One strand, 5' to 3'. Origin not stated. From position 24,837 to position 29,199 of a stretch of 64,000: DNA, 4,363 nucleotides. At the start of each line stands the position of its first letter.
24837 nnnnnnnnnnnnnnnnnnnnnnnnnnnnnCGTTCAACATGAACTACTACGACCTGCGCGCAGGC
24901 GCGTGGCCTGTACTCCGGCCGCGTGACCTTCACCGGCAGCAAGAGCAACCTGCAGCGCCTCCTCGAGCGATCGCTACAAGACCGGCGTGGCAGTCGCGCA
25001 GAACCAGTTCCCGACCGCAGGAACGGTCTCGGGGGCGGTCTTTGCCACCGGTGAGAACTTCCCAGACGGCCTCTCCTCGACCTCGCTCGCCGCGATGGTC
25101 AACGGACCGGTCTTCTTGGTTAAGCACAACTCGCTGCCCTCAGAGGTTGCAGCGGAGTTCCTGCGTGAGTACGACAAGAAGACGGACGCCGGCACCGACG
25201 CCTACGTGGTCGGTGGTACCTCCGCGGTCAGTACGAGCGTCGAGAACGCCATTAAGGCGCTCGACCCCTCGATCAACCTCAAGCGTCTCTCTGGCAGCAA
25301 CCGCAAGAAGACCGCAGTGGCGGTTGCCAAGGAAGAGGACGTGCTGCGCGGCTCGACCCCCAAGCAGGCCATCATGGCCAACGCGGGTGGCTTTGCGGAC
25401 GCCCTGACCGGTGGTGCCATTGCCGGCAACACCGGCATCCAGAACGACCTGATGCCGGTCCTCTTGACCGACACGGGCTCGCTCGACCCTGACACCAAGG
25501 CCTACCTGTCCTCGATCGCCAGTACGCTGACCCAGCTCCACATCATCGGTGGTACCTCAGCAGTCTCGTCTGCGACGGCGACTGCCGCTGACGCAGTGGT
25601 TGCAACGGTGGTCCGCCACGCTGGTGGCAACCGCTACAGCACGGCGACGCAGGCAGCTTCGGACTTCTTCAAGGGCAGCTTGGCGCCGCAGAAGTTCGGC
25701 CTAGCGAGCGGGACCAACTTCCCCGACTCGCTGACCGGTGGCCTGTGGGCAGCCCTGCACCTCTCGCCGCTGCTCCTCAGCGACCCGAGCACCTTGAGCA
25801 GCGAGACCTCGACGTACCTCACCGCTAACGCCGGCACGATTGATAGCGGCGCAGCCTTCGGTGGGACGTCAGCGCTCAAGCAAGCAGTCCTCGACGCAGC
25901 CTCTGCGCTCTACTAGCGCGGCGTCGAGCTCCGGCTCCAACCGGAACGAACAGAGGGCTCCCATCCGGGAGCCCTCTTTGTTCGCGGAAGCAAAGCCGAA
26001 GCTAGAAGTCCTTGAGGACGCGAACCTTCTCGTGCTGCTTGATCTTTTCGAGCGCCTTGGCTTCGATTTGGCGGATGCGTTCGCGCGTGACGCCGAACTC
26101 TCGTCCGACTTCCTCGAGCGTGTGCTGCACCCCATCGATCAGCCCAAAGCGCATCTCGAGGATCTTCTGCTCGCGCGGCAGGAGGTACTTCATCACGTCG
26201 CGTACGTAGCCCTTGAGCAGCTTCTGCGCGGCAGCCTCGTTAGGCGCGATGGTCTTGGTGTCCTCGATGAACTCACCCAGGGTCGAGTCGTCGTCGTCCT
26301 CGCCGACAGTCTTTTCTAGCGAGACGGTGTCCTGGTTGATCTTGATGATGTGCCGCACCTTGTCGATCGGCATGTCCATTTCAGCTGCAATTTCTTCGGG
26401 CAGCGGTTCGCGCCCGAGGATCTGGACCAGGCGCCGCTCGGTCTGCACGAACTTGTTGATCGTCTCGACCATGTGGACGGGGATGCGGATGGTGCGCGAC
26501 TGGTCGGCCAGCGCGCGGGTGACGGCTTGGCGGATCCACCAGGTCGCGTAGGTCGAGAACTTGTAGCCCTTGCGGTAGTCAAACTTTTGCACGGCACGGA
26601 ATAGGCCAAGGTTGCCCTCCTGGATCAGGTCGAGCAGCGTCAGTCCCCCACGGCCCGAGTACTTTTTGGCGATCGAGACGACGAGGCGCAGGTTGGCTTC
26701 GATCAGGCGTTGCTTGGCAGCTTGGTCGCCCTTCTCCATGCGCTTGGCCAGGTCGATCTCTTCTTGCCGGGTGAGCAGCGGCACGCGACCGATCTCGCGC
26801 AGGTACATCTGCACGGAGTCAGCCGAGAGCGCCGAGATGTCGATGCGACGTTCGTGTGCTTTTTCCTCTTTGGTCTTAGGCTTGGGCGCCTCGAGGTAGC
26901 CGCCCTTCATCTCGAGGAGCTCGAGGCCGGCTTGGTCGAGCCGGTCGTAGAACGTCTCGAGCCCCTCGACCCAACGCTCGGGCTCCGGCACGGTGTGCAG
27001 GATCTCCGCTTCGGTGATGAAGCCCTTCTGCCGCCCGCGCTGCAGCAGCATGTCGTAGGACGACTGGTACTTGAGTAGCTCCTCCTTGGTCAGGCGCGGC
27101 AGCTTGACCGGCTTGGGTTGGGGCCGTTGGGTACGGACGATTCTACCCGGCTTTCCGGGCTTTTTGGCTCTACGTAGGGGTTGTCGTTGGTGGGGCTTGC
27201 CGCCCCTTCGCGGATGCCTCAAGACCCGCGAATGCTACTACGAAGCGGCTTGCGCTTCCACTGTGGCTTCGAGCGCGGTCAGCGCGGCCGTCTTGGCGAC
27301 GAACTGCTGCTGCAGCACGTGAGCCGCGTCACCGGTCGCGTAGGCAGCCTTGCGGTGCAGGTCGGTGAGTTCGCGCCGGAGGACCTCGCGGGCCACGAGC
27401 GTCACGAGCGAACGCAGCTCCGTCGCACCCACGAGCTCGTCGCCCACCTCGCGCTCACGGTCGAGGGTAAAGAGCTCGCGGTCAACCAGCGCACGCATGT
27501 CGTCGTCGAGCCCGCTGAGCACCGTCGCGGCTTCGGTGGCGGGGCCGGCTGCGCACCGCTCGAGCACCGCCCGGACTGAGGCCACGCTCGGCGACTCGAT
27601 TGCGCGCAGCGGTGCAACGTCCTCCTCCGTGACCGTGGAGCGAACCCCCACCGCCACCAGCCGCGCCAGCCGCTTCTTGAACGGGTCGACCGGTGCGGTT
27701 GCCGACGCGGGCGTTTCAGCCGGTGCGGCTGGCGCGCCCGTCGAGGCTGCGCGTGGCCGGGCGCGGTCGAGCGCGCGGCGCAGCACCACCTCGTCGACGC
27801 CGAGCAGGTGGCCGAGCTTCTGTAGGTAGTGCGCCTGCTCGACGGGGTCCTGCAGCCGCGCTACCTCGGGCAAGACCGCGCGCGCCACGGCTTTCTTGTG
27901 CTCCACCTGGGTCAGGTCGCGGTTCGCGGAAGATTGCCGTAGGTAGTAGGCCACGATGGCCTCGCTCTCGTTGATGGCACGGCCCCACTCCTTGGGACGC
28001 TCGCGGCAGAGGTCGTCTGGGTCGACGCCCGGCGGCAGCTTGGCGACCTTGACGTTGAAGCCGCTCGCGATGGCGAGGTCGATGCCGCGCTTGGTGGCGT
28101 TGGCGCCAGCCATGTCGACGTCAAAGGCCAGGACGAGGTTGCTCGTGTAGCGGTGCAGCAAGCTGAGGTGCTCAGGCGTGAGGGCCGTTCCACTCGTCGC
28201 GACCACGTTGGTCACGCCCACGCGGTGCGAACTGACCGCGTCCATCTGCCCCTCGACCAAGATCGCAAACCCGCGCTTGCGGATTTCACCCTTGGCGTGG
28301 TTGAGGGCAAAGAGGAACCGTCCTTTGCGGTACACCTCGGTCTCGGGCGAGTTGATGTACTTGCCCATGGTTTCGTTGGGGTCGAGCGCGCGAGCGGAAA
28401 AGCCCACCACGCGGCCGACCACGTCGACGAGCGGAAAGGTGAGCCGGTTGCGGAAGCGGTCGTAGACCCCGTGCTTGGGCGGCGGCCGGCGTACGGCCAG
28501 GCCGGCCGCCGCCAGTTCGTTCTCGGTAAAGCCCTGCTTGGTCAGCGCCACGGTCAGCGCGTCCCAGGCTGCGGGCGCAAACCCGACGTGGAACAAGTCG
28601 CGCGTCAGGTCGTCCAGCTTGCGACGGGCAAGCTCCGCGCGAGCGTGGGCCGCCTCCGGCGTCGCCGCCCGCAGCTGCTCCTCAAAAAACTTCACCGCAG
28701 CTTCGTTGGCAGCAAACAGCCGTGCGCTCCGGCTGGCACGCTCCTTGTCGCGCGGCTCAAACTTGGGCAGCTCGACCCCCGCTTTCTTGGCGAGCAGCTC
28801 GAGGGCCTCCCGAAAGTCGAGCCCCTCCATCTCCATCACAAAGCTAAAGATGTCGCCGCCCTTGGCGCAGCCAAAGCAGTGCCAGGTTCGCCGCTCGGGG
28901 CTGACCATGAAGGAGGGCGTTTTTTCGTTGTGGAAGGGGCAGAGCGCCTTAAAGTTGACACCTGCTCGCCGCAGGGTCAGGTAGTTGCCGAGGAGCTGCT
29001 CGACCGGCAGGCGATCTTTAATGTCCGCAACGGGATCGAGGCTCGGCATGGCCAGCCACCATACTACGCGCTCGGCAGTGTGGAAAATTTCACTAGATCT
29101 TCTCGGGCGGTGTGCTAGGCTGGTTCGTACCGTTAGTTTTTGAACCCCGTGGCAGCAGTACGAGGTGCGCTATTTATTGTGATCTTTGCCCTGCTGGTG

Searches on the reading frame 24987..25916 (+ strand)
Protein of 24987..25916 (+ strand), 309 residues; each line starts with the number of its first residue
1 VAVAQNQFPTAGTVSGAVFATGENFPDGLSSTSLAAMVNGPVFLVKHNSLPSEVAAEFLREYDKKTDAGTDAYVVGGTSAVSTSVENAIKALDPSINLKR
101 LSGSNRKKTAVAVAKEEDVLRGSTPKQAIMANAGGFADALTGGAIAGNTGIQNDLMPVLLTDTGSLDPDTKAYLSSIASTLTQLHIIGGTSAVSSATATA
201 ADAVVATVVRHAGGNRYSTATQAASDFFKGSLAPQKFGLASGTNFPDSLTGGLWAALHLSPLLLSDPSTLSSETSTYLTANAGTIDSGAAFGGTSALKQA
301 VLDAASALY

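Call 64: search_protein_families(library=pfam, proteins=[window:24987-25916:+], max_evalue=0.01)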
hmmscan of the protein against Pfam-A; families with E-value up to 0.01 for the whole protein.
window:24987-25916:+ (309 aa): 1 family
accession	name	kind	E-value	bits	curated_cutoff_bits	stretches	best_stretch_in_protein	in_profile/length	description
PF04122.17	CW_binding_2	-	2.9e-41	140.3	24.9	3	100-196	1-71/73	Cell wall binding domain 2 (CWB2)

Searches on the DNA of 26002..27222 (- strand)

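Call 59: search_with_rna_model(model_id=R1, sources=[L193, L194, L195, L196], max_evalue=1)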
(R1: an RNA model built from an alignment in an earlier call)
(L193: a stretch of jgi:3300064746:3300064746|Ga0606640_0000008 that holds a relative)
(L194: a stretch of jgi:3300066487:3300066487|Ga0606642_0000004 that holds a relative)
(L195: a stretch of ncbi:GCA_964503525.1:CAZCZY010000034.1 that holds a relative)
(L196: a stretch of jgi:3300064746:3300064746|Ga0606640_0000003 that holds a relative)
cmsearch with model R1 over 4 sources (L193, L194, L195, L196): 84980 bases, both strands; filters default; matches with E-value up to 1: 0.
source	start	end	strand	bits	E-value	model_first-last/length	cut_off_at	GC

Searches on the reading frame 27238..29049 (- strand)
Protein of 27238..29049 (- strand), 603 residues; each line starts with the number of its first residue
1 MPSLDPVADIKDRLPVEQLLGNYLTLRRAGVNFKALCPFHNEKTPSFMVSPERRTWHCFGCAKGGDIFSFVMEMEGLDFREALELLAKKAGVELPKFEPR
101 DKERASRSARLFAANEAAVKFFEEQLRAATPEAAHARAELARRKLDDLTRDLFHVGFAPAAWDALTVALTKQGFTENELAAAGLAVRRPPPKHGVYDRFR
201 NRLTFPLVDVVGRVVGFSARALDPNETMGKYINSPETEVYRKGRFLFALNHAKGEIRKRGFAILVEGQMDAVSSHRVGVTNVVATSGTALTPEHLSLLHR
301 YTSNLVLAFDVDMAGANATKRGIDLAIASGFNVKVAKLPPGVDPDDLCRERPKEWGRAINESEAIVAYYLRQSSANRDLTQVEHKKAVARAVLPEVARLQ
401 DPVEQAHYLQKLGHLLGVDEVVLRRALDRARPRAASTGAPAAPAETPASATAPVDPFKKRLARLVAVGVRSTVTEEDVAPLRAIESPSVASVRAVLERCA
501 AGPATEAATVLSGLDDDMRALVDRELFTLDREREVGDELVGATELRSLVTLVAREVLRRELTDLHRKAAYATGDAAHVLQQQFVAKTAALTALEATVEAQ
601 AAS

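Call 30: find_encoding_contigs(protein=window:27238-29049:-, flank=1000, max_places=3)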
Protein window:27238-29049:- (603 aa): no gene with exactly this product is on record in the collection.

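Call 31: search_protein_families(library=ncbifam, proteins=[window:27238-29049:-])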
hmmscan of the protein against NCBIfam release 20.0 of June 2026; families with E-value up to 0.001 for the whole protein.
window:27238-29049:- (603 aa): 3 families
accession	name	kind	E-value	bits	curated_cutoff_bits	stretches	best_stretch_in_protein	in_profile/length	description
TIGR01391.1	dnaG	equivalog_domain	2.4e-118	395.6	283.6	1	7-415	7-413/414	DNA primase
TIGR00646.1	MG010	hypoth_equivalog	2.1e-07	30.7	260.65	1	200-361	57-214/218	DNA primase-like protein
NF006382.0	PRK08624.1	equivalog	8.2e-06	24.9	440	1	197-311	178-299/373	hypothetical protein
